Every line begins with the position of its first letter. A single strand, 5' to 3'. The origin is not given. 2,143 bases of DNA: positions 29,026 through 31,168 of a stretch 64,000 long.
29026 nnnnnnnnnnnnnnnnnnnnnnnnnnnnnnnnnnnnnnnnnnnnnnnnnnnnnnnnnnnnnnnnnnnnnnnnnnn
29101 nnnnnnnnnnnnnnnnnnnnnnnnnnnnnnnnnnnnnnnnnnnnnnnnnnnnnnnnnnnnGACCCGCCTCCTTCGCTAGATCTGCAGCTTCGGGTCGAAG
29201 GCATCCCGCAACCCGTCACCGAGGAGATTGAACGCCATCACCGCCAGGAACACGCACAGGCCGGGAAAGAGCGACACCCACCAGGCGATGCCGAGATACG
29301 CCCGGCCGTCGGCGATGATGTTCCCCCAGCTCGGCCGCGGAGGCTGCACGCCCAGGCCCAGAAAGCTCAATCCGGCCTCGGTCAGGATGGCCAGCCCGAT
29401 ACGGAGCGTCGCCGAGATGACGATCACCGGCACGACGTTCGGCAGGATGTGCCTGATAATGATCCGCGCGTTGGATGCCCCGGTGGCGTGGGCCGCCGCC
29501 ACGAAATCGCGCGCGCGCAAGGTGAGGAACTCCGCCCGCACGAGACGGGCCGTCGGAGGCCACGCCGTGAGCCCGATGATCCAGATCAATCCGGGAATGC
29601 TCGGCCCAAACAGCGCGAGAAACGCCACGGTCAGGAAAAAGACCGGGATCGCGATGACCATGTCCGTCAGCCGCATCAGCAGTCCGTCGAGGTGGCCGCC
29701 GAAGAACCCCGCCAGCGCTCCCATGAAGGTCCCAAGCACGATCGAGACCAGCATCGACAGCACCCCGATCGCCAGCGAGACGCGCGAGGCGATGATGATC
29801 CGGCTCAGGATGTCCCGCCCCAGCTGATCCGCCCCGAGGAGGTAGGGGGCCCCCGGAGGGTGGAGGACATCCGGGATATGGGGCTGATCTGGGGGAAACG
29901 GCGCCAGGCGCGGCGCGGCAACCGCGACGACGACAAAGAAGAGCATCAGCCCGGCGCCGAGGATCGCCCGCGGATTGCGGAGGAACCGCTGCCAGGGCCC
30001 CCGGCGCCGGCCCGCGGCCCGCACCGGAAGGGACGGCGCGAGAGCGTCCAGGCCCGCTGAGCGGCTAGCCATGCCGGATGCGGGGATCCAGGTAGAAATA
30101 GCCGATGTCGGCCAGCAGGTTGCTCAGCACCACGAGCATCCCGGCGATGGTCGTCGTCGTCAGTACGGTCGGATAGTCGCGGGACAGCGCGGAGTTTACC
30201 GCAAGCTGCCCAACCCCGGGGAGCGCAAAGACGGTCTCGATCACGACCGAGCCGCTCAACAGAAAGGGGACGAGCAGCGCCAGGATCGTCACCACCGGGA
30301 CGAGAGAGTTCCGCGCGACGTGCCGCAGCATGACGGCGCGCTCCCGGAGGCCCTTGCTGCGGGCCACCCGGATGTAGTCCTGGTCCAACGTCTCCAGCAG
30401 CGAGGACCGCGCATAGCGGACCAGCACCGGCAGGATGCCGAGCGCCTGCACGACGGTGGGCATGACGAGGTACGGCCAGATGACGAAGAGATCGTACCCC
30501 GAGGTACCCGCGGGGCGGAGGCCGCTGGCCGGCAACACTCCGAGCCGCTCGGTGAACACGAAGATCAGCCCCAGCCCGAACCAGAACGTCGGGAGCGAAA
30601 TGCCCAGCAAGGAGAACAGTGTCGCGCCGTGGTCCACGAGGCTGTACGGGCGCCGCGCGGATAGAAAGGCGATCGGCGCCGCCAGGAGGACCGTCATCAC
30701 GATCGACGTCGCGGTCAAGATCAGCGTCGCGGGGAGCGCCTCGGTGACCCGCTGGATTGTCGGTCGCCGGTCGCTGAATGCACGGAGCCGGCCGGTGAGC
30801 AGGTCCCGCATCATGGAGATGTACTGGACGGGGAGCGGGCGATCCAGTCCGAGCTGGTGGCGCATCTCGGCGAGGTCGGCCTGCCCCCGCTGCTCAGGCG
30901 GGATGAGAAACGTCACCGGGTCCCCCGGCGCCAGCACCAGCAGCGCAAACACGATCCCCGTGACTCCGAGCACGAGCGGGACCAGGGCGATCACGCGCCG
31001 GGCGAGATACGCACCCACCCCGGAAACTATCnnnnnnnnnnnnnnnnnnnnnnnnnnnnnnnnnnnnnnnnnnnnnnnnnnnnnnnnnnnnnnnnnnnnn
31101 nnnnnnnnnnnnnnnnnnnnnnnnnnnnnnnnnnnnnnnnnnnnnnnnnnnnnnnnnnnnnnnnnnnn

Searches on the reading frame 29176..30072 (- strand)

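Call 42: search_protein_families(library=pfam, proteins=[window:29176-30072:-], max_evalue=0.00001)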
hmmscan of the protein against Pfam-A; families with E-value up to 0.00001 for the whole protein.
window:29176-30072:- (298 aa): 2 families
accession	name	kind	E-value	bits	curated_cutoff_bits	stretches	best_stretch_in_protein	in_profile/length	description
PF00528.27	BPD_transp_1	-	5.4e-31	108.2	26.4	1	114-296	1-182/184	Binding-protein-dependent transport system inner membrane component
PF12911.12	OppC_N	-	5.5e-10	39.4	23.9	1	27-73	7-53/53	N-terminal TM domain of oligopeptide transport permease C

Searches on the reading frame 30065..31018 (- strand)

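Call 42: search_protein_families(library=pfam, proteins=[window:30065-31018:-], max_evalue=0.00001)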
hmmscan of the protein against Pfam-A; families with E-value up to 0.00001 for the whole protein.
window:30065-31018:- (317 aa): 2 families
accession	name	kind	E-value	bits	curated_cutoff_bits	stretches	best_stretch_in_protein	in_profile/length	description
PF00528.27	BPD_transp_1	-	5.9e-34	117.8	26.4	1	114-316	2-184/184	Binding-protein-dependent transport system inner membrane component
PF19300.4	BPD_transp_1_N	-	1.4e-09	38.6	23.8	1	3-79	3-78/114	Binding-prot-dependent transport system membrane comp, N-term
